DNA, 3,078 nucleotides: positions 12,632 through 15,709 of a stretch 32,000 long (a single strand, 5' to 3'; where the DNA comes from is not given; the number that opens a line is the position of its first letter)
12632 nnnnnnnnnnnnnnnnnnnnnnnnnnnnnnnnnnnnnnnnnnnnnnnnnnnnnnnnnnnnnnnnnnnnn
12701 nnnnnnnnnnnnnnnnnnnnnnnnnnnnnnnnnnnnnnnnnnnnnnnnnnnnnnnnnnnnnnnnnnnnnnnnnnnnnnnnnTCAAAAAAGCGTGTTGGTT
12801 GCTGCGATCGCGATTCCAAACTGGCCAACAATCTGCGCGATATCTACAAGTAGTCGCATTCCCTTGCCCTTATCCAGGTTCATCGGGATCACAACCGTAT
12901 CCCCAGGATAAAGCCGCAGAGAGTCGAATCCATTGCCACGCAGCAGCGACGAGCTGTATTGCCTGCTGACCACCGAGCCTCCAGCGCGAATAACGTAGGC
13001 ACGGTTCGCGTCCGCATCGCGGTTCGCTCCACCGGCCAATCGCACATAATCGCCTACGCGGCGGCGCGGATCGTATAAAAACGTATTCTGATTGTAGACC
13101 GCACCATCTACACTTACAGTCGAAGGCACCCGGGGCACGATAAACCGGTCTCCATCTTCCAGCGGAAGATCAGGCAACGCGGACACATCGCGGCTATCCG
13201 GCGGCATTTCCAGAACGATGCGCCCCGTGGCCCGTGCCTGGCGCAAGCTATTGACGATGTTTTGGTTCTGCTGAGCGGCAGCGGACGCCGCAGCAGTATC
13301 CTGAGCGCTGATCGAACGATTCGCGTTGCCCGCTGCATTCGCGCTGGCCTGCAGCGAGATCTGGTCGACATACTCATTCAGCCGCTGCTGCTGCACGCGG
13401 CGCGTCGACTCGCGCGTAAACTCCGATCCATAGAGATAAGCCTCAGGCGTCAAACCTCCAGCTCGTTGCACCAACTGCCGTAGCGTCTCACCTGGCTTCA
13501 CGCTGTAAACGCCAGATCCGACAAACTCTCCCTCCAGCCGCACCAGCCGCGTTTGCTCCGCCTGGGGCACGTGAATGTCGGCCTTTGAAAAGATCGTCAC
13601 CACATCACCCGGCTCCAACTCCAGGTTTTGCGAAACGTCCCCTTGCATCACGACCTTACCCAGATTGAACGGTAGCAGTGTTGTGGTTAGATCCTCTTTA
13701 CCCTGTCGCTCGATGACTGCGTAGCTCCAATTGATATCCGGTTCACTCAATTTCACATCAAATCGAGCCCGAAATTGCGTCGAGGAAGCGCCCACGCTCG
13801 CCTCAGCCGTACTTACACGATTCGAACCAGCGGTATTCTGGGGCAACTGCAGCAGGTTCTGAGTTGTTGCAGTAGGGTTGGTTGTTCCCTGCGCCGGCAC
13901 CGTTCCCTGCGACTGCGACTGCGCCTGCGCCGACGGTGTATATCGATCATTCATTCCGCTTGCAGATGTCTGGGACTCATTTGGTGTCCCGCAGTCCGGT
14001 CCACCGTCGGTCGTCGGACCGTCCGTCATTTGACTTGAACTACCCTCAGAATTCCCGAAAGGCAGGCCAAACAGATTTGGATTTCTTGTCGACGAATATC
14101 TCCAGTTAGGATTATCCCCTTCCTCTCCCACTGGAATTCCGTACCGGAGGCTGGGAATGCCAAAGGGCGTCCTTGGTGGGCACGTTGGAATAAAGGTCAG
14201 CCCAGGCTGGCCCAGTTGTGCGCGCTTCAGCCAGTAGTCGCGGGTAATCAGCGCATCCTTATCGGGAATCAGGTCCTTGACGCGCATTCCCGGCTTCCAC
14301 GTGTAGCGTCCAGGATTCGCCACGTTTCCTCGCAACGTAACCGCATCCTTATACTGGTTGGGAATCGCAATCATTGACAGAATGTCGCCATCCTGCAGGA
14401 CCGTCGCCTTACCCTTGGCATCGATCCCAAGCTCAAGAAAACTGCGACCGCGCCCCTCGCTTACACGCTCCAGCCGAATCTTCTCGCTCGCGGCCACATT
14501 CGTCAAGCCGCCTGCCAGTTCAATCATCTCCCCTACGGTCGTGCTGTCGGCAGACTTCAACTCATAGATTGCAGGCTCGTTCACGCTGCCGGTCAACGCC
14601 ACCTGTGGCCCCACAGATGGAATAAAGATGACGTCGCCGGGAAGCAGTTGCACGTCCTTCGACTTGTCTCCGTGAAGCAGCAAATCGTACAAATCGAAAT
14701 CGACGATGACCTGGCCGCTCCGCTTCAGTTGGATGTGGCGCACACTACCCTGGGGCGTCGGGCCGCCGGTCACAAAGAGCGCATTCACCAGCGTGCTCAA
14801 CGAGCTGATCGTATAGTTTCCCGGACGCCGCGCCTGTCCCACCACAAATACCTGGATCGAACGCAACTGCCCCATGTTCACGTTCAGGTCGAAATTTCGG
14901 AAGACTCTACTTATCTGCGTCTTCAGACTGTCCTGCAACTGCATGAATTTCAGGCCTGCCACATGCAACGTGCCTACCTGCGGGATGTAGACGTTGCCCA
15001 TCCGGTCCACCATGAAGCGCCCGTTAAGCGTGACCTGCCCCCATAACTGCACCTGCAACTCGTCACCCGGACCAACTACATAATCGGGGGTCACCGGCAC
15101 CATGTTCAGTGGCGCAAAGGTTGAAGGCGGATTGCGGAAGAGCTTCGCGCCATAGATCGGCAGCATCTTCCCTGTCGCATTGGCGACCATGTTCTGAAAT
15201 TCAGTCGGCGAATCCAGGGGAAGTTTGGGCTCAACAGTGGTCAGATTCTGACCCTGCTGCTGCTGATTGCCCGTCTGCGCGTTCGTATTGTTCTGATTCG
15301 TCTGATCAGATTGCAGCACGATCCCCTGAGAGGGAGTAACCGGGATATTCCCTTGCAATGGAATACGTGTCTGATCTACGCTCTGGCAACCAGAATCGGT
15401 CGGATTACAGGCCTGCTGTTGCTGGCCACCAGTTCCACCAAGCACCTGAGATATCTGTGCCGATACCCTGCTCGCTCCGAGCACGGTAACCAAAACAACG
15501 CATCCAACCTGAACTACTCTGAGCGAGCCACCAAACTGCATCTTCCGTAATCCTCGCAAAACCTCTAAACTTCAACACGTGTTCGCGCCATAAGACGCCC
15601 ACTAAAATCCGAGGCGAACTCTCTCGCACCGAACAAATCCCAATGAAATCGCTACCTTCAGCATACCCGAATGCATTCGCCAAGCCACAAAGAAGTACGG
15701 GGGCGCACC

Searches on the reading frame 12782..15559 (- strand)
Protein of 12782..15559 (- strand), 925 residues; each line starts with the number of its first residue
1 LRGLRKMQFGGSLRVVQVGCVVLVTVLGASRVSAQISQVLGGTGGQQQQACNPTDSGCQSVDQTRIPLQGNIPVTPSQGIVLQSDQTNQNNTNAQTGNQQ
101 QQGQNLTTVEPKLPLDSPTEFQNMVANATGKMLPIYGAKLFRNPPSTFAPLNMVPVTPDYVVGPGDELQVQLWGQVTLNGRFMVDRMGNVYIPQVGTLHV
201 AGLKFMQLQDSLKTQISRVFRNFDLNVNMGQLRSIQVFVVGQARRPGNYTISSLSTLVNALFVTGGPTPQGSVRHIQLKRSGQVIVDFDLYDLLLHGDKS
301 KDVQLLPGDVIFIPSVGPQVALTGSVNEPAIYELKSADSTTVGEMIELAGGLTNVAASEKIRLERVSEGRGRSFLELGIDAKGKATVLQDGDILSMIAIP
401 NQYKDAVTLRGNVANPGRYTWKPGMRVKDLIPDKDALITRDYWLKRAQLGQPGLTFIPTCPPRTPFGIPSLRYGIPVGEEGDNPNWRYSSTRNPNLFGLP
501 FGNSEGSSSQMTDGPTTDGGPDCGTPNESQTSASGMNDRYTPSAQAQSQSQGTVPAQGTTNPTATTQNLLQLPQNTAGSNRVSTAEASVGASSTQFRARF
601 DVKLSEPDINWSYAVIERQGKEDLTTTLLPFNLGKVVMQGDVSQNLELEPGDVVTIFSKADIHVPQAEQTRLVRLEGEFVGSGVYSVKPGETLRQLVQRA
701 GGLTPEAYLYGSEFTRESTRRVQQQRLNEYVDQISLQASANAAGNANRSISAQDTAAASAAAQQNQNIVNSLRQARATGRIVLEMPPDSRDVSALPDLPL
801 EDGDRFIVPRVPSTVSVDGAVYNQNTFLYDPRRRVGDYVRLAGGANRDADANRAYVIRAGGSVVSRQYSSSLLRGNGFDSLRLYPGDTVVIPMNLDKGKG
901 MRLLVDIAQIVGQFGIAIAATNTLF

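Call 64: search_protein_families(library=pfam, proteins=[window:12782-15559:-], max_evalue=0.001)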
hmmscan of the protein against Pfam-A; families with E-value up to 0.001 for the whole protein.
window:12782-15559:- (925 aa): 3 families
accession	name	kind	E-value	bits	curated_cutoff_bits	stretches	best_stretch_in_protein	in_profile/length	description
PF10531.15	SLBB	-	1.6e-33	114.7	27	4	320-370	2-48/55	SLBB domain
PF22461.2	SLBB_2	-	1.7e-21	76.5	27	1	236-313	2-79/79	SLBB domain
PF02563.21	Poly_export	-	2.7e-20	72.8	28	1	155-229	2-76/77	Polysaccharide biosynthesis/export protein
